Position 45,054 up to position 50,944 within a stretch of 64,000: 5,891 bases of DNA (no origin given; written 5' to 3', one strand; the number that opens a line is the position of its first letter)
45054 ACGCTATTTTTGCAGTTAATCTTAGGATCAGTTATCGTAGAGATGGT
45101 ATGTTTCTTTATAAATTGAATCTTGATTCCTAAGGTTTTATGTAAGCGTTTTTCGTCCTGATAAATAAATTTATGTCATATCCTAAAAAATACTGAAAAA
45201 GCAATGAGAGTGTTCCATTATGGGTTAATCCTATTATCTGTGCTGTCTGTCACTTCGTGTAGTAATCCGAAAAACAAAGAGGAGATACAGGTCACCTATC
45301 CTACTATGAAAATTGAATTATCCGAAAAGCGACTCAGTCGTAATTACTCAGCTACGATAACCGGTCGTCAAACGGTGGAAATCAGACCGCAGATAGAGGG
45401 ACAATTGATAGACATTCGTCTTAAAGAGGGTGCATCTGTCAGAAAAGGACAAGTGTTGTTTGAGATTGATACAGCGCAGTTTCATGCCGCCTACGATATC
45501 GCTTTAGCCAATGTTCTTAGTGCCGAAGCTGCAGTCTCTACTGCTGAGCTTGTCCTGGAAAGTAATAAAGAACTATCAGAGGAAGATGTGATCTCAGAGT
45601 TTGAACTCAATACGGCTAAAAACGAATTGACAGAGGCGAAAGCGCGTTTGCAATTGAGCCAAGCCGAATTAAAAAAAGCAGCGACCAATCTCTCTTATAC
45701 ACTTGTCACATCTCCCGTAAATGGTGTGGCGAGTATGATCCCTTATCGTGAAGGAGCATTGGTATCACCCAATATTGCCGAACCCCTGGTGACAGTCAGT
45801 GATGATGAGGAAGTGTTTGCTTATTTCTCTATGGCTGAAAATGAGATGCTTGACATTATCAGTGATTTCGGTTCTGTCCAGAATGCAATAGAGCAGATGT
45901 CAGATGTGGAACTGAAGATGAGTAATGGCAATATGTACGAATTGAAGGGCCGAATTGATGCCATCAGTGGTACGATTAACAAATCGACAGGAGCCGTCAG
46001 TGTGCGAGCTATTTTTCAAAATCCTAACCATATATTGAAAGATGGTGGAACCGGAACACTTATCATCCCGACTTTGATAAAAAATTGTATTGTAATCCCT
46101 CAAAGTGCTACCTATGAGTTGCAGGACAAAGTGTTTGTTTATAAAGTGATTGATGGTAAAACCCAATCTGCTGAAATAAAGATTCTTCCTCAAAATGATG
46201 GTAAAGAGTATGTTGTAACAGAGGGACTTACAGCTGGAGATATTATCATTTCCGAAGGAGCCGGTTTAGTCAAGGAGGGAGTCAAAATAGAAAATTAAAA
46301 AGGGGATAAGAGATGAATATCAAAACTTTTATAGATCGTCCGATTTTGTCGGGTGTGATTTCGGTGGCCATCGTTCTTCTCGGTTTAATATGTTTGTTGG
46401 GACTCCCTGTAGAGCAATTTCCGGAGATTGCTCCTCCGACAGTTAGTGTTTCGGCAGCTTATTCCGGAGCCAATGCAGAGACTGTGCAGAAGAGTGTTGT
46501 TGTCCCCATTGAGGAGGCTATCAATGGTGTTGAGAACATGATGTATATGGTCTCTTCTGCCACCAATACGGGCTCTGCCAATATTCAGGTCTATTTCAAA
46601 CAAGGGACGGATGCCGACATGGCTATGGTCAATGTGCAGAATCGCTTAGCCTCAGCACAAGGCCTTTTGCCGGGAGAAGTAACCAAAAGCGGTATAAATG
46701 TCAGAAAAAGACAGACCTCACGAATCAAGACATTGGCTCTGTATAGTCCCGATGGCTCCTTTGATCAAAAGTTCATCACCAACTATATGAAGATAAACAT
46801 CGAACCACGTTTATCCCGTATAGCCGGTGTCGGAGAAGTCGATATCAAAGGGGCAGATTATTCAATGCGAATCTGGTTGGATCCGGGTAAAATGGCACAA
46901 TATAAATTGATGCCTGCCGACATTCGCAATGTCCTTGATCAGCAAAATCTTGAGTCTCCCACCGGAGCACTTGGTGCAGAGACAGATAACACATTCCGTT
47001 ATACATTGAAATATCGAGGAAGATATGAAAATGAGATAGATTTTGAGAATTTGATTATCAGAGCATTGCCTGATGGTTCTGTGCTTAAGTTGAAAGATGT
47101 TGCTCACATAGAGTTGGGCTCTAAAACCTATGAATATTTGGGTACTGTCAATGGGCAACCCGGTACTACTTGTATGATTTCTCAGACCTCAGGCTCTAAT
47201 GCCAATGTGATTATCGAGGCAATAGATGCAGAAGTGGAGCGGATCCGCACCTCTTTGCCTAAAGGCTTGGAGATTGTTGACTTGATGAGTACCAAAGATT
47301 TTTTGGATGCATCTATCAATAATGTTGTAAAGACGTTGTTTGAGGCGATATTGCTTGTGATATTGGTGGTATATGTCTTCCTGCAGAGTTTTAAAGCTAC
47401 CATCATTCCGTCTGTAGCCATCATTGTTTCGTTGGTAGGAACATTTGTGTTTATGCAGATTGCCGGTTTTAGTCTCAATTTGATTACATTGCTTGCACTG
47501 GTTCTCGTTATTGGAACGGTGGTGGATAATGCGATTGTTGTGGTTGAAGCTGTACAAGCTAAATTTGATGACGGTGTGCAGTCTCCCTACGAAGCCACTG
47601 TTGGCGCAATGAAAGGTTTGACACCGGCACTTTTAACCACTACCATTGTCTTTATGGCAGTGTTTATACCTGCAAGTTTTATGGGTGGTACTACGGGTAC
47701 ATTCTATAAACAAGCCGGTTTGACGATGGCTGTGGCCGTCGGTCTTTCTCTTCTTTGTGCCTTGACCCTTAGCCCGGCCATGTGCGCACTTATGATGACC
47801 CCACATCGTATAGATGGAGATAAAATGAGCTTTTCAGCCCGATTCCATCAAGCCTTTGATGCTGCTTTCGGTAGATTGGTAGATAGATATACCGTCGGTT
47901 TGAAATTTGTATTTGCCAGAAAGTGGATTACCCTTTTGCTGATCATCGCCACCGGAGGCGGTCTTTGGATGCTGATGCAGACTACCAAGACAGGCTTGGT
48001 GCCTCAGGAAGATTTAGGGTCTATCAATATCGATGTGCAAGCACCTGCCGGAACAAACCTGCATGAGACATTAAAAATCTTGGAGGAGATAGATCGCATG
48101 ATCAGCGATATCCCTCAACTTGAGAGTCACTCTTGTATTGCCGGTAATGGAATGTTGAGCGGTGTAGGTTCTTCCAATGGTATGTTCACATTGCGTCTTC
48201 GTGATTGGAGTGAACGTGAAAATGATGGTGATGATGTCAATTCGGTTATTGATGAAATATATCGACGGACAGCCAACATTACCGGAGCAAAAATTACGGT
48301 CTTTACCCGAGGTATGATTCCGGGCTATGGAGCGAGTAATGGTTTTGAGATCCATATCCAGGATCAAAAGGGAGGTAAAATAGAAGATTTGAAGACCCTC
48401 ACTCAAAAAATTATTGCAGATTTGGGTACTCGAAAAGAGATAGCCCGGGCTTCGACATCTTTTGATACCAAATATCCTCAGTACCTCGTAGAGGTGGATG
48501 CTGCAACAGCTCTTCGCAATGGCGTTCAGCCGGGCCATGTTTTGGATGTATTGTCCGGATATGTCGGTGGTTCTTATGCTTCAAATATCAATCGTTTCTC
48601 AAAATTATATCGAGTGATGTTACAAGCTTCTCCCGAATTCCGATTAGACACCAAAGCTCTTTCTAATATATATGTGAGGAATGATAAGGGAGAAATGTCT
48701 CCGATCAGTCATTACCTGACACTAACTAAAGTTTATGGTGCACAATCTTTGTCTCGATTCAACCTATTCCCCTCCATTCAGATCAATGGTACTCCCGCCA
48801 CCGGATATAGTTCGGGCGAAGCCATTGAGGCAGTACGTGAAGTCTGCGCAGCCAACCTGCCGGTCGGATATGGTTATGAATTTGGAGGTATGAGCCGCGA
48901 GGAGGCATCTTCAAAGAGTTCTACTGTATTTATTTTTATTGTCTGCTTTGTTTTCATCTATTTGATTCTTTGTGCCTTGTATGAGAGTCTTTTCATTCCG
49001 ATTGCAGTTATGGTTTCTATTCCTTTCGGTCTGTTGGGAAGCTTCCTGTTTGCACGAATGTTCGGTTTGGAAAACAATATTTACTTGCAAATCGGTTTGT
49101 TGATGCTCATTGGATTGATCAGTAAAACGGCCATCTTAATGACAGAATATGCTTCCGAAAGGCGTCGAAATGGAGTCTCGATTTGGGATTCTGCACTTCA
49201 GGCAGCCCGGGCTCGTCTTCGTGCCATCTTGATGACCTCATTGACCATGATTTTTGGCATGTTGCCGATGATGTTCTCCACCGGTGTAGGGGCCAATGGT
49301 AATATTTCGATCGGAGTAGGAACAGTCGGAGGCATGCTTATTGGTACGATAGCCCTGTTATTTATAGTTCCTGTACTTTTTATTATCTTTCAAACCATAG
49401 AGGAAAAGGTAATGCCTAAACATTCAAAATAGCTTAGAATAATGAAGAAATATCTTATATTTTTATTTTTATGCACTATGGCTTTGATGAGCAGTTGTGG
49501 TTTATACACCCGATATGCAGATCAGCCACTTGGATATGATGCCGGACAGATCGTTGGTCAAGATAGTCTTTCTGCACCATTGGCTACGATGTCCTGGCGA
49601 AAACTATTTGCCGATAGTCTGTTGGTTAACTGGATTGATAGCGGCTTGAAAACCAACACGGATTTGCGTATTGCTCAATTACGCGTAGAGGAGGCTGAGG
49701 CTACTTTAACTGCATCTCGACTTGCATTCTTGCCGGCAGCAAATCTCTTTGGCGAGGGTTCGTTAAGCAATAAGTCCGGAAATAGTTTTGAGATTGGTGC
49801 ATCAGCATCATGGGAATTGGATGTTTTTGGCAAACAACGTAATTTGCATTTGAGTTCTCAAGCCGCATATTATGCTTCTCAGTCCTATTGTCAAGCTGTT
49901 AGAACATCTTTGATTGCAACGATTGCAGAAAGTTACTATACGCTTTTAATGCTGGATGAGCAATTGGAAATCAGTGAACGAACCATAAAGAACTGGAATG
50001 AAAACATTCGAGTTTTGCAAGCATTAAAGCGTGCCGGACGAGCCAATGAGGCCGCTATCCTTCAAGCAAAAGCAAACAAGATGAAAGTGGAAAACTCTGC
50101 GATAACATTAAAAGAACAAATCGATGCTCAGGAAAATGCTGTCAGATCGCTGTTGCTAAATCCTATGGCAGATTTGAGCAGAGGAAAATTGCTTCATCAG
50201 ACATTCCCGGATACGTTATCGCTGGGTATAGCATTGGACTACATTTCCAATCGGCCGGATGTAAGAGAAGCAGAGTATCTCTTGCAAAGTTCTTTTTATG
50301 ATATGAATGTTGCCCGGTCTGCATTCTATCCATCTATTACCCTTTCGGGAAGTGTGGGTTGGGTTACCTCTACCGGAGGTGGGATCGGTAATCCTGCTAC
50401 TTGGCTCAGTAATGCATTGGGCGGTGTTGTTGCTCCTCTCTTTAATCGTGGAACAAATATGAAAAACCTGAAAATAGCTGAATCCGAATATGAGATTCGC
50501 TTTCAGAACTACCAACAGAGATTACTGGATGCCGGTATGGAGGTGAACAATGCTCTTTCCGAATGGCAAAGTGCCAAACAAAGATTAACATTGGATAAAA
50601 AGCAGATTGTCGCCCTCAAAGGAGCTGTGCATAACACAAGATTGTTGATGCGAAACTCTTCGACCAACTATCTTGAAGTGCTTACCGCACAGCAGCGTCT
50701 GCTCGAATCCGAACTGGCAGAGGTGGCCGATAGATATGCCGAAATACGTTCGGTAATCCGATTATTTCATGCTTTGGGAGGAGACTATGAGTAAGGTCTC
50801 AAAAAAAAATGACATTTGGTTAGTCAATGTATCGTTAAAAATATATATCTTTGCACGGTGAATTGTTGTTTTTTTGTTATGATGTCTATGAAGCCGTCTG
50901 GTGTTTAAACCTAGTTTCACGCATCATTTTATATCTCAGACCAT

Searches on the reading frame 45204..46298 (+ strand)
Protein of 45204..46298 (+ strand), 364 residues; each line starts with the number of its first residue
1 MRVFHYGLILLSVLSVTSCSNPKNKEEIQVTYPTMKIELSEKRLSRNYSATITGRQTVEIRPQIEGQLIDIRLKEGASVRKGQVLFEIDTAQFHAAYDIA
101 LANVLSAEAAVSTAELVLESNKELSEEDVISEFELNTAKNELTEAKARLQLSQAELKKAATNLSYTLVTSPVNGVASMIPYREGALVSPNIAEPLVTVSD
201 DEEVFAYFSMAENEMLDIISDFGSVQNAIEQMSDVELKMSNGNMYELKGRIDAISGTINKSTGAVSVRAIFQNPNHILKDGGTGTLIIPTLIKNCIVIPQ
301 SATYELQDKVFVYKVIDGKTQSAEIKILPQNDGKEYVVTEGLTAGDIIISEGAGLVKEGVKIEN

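Call 66: search_protein_families(library=pfam, proteins=[window:45204-46298:+], max_evalue=0.001)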
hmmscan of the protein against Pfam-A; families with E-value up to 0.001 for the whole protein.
window:45204-46298:+ (364 aa): 4 families
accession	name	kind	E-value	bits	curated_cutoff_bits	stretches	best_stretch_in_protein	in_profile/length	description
PF16576.10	HlyD_D23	-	2.5e-17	63.3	30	1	55-281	17-211/214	Barrel-sandwich domain of CusB or HlyD membrane-fusion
PF13437.12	HlyD_3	-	6.4e-10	40.2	22.2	1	168-275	2-97/106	HlyD family secretion protein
PF13533.13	Biotin_lipoyl_2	-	1e-05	25.7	29.8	1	58-89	1-32/32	Biotin-lipoyl like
PF02321.23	OEP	-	1.9e-05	25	22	1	88-167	107-186/187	Outer membrane efflux protein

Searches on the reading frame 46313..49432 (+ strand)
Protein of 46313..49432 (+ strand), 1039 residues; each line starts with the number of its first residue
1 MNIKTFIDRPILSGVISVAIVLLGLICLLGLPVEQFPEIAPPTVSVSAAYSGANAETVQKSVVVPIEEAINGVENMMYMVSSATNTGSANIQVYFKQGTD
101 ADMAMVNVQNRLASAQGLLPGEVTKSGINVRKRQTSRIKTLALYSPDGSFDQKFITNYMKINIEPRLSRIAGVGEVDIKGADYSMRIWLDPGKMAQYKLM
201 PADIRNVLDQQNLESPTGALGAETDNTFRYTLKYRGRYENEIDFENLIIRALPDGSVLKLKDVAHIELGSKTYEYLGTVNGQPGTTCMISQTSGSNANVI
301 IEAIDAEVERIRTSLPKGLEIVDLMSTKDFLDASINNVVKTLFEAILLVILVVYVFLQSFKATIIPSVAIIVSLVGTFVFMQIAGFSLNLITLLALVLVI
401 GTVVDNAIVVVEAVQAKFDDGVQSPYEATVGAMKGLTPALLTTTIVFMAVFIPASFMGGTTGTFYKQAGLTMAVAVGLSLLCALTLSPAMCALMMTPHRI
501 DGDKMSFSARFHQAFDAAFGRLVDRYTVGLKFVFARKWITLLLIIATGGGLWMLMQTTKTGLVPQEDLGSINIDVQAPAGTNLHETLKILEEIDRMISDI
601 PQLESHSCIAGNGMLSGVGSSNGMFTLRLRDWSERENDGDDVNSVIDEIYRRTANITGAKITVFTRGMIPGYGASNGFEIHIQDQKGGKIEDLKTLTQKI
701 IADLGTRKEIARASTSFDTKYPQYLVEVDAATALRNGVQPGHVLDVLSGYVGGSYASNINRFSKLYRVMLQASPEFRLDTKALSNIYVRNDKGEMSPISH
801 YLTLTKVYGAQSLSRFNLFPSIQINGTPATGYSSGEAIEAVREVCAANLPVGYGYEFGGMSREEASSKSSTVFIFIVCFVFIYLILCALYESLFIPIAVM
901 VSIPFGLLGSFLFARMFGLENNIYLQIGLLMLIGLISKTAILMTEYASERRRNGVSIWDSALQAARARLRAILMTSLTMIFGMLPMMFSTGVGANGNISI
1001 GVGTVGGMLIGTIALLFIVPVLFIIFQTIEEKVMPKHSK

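Call 66: search_protein_families(library=pfam, proteins=[window:46313-49432:+], max_evalue=0.001)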
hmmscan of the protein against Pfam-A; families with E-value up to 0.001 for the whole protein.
window:46313-49432:+ (1039 aa): 2 families
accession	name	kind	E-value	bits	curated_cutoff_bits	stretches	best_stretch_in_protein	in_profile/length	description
PF00873.25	ACR_tran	-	7.4e-291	967.9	28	1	3-1026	2-1020/1021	AcrB/AcrD/AcrF family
PF03176.21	MMPL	-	9.5e-16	58.1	20.5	2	822-1025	92-301/333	MMPL family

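Call 113: list_cluster_members(proteins=[window:46313-49429:+, window:43072-44766:+, window:41423-42532:+, window:30956-32965:+, window:20851-22782:+, window:2449-5634:+, window:16474-18315:+, window:25287-26867:+, window:57154-58107:+, window:54959-57148:+])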
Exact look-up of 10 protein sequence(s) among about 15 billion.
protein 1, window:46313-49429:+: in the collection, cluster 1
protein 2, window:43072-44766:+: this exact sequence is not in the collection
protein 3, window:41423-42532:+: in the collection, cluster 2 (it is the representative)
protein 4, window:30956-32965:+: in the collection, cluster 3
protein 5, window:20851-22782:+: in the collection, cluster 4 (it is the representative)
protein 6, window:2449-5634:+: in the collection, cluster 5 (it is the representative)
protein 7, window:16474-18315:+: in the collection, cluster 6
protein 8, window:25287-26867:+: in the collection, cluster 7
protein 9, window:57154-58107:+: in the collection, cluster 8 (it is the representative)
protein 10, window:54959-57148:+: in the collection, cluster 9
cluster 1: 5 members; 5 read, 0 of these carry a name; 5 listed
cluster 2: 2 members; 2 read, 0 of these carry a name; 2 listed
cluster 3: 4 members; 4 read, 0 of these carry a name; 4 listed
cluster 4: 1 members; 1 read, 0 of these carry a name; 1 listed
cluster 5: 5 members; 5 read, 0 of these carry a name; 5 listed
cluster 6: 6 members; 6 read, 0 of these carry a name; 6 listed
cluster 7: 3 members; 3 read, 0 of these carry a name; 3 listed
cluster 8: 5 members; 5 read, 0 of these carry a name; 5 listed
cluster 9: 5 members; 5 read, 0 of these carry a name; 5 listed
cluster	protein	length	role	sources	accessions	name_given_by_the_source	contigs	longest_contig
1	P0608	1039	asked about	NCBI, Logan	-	-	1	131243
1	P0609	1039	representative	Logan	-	-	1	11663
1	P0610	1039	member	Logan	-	-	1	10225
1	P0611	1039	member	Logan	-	-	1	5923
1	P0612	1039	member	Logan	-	-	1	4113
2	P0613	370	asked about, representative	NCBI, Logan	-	-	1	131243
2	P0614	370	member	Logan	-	-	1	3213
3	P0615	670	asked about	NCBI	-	-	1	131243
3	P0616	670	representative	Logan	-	-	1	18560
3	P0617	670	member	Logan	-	-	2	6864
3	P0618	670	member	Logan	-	-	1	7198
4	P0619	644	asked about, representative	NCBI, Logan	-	-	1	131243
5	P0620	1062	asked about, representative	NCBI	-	-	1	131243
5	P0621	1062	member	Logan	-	-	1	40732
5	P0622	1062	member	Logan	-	-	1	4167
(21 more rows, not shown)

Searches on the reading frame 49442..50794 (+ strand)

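Call 66: search_protein_families(library=pfam, proteins=[window:49442-50794:+], max_evalue=0.001)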
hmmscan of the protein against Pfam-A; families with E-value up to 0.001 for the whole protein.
window:49442-50794:+ (450 aa): 1 family
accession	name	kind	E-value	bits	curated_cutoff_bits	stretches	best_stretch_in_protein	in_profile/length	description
PF02321.23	OEP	-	2.5e-41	142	22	2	269-446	10-187/187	Outer membrane efflux protein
